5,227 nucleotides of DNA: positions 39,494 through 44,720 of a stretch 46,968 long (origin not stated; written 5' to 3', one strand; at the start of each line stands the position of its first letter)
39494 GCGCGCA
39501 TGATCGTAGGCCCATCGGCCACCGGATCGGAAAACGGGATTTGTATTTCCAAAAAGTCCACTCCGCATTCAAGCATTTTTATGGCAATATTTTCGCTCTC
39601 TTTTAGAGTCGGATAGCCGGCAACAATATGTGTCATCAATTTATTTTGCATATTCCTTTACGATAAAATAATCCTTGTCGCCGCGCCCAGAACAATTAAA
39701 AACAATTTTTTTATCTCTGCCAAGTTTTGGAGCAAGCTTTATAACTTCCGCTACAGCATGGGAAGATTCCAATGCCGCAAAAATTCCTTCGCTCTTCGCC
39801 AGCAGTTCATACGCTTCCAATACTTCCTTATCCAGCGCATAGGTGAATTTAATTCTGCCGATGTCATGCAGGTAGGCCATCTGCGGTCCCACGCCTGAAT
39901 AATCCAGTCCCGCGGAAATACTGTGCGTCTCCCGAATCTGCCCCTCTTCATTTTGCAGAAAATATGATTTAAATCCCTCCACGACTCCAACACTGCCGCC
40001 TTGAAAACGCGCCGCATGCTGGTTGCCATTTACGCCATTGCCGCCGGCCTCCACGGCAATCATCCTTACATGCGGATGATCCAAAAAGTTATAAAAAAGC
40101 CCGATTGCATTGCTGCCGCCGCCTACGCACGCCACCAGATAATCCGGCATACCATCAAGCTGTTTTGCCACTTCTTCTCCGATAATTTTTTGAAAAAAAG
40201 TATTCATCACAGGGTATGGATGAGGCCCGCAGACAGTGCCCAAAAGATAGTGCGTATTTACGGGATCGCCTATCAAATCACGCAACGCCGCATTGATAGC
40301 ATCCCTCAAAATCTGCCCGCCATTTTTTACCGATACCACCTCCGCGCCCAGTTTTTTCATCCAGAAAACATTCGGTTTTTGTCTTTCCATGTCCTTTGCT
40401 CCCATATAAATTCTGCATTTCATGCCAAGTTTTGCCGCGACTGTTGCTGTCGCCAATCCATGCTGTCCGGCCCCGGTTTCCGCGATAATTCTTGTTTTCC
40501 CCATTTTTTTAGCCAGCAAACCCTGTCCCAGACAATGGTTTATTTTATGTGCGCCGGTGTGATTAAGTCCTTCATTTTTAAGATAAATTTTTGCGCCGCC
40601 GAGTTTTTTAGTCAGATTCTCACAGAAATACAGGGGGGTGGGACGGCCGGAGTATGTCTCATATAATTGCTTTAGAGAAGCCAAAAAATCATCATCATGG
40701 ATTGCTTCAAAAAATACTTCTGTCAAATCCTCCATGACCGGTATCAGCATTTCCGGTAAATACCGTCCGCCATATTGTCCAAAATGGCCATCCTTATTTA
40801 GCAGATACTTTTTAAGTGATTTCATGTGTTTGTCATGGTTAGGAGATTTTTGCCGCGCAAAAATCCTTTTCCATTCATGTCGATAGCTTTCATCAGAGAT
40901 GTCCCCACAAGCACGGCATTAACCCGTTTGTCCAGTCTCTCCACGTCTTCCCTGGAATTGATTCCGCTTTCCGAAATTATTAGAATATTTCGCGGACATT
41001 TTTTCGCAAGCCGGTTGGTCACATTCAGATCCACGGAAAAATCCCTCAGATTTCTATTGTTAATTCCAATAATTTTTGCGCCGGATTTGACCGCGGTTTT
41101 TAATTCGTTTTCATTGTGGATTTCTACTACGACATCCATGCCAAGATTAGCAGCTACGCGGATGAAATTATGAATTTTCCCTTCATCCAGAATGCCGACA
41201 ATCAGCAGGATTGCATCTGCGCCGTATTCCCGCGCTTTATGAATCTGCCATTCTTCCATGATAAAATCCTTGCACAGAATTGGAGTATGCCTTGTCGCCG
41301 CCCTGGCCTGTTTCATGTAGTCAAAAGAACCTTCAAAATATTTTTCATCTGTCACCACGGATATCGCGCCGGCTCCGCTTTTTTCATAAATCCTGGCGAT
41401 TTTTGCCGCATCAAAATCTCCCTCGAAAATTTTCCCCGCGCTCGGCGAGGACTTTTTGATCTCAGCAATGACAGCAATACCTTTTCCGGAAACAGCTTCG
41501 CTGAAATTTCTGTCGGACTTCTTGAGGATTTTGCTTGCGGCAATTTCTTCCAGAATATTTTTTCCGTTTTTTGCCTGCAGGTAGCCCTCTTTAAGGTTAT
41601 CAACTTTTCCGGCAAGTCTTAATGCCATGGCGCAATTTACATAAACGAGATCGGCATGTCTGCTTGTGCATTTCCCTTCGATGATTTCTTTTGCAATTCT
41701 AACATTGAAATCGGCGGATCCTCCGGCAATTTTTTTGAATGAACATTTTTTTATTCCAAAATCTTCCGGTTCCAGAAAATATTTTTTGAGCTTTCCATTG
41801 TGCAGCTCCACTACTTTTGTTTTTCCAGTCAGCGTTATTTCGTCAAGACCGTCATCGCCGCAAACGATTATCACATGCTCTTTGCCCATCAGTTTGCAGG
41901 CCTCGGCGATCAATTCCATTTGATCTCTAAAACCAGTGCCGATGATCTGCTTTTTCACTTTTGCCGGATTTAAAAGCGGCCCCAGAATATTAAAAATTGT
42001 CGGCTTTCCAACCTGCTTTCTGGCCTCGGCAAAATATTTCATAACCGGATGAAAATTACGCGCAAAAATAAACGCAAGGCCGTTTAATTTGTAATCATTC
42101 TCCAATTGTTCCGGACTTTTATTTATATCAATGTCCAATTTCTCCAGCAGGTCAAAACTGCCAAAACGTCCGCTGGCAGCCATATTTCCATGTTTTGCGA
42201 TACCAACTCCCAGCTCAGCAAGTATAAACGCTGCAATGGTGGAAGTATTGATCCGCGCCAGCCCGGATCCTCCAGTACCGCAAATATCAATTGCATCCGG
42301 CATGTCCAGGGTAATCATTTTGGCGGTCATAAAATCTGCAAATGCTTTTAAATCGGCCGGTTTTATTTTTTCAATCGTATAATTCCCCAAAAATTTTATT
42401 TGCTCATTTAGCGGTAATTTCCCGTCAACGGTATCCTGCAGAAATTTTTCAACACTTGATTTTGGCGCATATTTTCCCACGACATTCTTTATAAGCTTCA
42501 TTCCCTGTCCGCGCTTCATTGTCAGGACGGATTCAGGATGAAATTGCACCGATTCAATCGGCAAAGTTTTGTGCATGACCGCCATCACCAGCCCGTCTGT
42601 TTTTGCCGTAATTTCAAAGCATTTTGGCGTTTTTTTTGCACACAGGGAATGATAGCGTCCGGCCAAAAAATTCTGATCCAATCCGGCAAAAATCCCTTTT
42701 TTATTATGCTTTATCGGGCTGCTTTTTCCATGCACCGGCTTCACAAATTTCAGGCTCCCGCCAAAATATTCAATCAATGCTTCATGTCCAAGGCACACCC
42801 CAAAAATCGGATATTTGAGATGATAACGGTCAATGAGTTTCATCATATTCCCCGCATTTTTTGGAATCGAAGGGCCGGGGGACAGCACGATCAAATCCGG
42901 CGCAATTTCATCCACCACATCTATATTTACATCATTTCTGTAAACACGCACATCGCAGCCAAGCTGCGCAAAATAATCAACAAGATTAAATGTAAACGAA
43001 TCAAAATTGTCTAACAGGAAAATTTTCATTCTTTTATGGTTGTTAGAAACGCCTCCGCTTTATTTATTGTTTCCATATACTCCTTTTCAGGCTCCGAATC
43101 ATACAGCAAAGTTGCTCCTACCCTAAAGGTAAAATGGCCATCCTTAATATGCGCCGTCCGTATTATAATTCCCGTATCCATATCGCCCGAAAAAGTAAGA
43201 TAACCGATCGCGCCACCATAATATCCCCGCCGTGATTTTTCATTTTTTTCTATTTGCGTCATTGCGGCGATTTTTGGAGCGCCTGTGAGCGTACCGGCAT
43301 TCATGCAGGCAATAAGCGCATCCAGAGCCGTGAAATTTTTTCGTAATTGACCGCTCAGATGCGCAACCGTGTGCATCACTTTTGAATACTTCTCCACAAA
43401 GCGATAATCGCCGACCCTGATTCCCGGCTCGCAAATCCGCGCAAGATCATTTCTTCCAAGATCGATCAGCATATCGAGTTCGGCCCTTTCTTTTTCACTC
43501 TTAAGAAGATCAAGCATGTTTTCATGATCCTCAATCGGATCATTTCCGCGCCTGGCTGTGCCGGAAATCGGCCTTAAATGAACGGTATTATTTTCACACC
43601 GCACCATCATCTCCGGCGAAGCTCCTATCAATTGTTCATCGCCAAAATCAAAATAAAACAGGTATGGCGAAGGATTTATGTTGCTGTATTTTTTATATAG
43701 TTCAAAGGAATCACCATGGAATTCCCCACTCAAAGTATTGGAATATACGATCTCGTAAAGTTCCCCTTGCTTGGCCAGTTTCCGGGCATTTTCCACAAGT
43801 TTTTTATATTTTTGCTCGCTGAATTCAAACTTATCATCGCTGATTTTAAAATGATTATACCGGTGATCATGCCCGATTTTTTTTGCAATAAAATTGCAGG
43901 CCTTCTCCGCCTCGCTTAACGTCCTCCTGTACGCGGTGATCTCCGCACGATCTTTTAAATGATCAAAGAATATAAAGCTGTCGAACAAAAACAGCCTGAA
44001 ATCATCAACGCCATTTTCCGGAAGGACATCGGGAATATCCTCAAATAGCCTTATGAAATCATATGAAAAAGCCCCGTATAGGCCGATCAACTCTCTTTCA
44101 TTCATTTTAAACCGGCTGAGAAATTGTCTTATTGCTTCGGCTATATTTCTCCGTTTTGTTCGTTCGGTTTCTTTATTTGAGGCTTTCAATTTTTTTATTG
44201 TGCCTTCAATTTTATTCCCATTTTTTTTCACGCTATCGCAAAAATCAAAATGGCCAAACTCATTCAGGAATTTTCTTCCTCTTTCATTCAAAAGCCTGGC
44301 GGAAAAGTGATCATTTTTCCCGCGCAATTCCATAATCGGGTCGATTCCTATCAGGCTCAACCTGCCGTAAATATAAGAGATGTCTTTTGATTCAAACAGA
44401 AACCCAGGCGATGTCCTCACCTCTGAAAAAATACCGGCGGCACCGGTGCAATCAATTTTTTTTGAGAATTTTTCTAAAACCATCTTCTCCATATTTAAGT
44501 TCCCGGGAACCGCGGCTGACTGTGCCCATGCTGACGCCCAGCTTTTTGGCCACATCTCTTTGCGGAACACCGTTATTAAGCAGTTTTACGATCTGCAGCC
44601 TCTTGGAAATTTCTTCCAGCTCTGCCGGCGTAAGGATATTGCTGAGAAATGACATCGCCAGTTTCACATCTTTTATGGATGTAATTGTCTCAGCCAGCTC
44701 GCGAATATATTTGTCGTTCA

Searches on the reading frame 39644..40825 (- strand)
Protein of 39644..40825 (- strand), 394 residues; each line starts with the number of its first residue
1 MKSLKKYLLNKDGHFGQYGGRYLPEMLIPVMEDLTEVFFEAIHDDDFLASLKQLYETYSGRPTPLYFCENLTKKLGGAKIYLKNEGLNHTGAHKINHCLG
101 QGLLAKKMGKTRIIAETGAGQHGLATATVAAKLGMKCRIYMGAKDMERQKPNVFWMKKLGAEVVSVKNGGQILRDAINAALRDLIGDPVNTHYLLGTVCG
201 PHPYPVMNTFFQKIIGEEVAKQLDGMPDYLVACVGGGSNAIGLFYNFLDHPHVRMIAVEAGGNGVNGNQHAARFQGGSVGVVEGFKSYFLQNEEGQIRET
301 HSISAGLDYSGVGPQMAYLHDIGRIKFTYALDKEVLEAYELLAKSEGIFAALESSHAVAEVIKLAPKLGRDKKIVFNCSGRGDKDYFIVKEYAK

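Call 57: search_protein_families(library=pfam, proteins=[window:39644-40825:-], max_evalue=0.00001)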
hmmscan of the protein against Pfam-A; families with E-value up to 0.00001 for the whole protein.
window:39644-40825:- (394 aa): 1 family
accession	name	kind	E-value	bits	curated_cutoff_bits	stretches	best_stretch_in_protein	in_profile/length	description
PF00291.31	PALP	-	5.9e-45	154.3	35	1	59-380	4-295/295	Pyridoxal-phosphate dependent enzyme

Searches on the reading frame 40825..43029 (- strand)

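Call 57: search_protein_families(library=pfam, proteins=[window:40825-43029:-], max_evalue=0.00001)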
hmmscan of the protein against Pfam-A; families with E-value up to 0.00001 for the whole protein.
window:40825-43029:- (735 aa): 4 families
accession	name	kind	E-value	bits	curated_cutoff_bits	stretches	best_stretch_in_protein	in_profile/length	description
PF00218.27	IGPS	-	2.1e-80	270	27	1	484-718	12-247/254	Indole-3-glycerol phosphate synthase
PF00591.27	Glycos_transf_3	-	7.9e-75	252.2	27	1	245-487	3-244/253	Glycosyl transferase family, a/b domain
PF00117.34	GATase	-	1.5e-47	162.2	22.8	1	5-173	2-179/190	Glutamine amidotransferase class-I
PF07722.19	Peptidase_C26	-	7.3e-07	29.6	20.5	1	70-166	103-219/219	Peptidase C26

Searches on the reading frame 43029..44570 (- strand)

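Call 57: search_protein_families(library=pfam, proteins=[window:43029-44570:-], max_evalue=0.00001)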
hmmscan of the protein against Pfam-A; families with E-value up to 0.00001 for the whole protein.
window:43029-44570:- (514 aa): 2 families
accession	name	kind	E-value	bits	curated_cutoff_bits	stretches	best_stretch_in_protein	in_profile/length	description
PF00425.24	Chorismate_bind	-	2.8e-75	253.7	27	1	252-504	2-257/257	chorismate binding enzyme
PF04715.19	Anth_synt_I_N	-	9.1e-20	71.8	23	1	47-209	8-138/140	Anthranilate synthase component I, N terminal region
